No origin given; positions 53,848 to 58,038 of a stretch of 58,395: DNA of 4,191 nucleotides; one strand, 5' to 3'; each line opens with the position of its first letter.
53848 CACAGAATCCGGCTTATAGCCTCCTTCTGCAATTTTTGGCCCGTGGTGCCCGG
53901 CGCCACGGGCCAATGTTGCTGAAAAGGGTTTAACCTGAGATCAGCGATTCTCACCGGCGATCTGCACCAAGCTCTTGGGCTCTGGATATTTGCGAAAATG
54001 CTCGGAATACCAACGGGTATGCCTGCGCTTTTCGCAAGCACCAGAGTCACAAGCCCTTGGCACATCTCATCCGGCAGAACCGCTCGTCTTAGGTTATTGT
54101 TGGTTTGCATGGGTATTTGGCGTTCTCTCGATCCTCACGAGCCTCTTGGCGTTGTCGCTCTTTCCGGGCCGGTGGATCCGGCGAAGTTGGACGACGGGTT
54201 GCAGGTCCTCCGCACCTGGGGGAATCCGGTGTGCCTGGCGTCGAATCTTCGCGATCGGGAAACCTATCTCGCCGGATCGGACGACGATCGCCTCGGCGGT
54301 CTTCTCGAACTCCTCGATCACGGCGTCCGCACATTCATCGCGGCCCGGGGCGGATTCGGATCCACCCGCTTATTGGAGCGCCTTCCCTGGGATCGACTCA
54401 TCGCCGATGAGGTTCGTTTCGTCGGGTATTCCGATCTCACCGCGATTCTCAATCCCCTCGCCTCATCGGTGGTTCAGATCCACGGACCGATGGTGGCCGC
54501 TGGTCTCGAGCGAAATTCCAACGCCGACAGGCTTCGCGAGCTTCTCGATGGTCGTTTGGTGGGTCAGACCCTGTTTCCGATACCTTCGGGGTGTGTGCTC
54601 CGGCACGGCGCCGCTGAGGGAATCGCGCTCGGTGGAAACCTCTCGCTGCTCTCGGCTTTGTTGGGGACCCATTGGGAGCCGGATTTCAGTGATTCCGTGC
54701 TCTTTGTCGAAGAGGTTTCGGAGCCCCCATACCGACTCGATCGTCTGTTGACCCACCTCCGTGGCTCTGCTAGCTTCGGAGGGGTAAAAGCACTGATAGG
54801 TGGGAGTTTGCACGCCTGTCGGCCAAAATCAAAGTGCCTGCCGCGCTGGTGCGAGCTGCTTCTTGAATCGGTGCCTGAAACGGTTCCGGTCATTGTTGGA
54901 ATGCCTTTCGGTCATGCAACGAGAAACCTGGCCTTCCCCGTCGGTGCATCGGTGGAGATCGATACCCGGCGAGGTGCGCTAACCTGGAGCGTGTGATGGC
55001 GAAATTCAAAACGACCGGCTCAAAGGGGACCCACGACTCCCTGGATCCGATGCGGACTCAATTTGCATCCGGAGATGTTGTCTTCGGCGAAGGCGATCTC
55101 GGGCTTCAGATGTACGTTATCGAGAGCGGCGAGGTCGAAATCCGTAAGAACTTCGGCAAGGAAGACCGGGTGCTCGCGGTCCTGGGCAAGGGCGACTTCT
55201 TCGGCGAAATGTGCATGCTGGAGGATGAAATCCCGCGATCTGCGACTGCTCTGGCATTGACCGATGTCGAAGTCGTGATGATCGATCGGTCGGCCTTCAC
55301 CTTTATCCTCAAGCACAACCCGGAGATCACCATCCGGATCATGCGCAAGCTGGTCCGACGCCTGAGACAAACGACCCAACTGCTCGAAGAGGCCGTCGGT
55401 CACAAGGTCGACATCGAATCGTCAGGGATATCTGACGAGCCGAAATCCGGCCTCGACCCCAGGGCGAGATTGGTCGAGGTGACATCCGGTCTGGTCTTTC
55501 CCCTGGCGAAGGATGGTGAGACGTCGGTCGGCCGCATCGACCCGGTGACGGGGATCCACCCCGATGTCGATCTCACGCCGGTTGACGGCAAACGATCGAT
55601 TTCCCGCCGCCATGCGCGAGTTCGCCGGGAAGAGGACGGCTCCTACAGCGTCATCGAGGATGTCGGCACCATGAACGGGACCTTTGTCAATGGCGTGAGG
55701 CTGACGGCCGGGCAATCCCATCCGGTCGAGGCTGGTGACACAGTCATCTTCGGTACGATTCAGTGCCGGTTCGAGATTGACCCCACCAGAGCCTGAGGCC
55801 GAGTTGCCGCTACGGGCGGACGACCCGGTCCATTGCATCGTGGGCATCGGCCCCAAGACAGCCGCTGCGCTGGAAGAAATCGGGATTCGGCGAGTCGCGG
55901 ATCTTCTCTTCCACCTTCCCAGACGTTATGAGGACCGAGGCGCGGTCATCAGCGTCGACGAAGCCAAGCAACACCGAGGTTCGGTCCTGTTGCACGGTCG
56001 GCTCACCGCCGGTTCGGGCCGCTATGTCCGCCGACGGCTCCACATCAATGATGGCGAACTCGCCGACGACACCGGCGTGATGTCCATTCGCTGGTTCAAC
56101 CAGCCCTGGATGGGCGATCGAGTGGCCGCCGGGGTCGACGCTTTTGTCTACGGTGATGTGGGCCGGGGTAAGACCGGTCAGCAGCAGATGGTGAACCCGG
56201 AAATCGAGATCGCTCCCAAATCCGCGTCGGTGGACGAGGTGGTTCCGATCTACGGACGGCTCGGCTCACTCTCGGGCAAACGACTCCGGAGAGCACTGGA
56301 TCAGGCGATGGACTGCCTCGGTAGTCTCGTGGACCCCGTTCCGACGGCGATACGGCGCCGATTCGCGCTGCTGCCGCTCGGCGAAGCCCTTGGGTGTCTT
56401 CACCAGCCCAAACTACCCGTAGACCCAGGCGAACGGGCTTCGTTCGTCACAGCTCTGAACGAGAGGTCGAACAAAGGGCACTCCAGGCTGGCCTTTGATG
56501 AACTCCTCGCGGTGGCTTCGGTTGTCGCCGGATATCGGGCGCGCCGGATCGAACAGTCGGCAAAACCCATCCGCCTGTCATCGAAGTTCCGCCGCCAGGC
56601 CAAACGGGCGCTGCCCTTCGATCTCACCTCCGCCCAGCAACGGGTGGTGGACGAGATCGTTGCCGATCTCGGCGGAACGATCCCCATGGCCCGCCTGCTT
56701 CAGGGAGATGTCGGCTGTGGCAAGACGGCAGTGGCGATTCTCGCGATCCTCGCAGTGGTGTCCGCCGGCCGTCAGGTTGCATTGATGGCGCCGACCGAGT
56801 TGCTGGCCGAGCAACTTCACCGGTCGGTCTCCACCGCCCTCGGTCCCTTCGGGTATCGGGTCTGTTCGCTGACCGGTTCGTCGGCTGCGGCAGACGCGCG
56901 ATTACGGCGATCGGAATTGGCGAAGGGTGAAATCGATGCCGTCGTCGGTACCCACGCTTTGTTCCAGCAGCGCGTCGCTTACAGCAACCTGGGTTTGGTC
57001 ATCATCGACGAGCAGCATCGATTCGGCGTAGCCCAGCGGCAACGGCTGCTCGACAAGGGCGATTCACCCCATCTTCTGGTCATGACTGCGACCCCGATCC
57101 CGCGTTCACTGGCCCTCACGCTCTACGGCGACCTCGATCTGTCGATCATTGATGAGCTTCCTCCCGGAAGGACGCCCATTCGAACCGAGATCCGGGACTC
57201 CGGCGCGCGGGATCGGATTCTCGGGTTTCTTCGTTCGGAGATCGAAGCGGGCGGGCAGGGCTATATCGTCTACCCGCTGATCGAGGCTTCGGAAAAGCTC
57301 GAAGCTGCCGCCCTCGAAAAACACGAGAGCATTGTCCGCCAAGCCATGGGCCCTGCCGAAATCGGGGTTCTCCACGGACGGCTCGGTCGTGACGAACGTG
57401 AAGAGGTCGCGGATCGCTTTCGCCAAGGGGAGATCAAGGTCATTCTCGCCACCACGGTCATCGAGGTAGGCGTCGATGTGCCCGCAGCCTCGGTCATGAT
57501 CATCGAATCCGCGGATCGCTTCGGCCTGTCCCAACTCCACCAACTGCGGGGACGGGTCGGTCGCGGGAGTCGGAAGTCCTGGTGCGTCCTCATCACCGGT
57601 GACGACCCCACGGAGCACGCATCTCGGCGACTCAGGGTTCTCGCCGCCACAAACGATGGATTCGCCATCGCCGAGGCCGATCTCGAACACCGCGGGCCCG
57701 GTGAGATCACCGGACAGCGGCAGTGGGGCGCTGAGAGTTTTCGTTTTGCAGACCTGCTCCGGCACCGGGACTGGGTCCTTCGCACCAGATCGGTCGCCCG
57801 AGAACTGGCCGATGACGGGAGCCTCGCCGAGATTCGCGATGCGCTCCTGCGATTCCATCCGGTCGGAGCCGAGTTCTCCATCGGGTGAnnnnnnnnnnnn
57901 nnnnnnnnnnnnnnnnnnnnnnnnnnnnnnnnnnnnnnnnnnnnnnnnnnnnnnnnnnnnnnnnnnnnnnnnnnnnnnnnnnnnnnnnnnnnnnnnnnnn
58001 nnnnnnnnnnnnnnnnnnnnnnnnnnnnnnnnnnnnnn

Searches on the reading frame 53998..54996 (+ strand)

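Call 70: search_protein_families(library=pfam, proteins=[window:53998-54996:+], max_evalue=0.001)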
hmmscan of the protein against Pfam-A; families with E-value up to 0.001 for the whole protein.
window:53998-54996:+ (332 aa): 2 families
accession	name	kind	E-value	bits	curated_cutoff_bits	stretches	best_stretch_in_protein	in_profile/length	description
PF17676.7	Peptidase_S66C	-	7.2e-28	98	23.7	1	207-321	1-120/120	LD-carboxypeptidase C-terminal domain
PF02016.21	Peptidase_S66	-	3.1e-20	73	25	1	51-163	2-121/121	LD-carboxypeptidase N-terminal domain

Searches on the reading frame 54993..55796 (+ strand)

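Call 70: search_protein_families(library=pfam, proteins=[window:54993-55796:+], max_evalue=0.001)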
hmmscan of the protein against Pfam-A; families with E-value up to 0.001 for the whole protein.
window:54993-55796:+ (267 aa): 3 families
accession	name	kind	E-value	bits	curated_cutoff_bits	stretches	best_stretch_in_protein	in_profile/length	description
PF00027.35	cNMP_binding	-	4e-22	78.4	27.5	1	22-108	2-88/89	Cyclic nucleotide-binding domain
PF00498.31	FHA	-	2.7e-13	50.6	20.7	1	178-254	2-67/67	FHA domain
PF16697.10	Yop-YscD_cpl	-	3.7e-05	24.4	33.2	1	186-260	21-90/94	Inner membrane component of T3SS, cytoplasmic domain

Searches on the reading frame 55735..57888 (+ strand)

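Call 70: search_protein_families(library=pfam, proteins=[window:55735-57888:+], max_evalue=0.001)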
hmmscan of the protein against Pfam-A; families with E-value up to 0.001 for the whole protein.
window:55735-57888:+ (717 aa): 8 families
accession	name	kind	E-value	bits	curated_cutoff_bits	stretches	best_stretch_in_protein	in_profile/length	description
PF17191.10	RecG_wedge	-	8.7e-23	81.1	23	1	33-192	3-159/162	RecG wedge domain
PF00270.35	DEAD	-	3.4e-22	79.4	26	1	299-458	2-163/167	DEAD/DEAH box helicase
PF00271.37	Helicase_C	-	1.9e-19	70.4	23.5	1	504-610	13-108/110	Helicase conserved C-terminal domain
PF04851.21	ResIII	-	2.7e-11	44.1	22.5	1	296-454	3-162/164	Type III restriction enzyme, res subunit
PF19833.4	RecG_dom3_C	-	1.8e-08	34.8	26.8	1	639-695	1-58/87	ATP-dependent DNA helicase RecG, domain 3, C-terminal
PF13604.12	AAA_30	-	2.6e-06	27.7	27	1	297-441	2-111/191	AAA domain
PF22590.2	Cas3-like_C_2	-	0.00015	22.4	27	1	539-612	28-105/106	CRISPR-associated nuclease/helicase Cas3, C-terminal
PF22232.2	TraI_hel_assoc_N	-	0.00088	20.3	27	0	373-443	23-89/99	TraI helicase-associated ssDNA bd, N-terminal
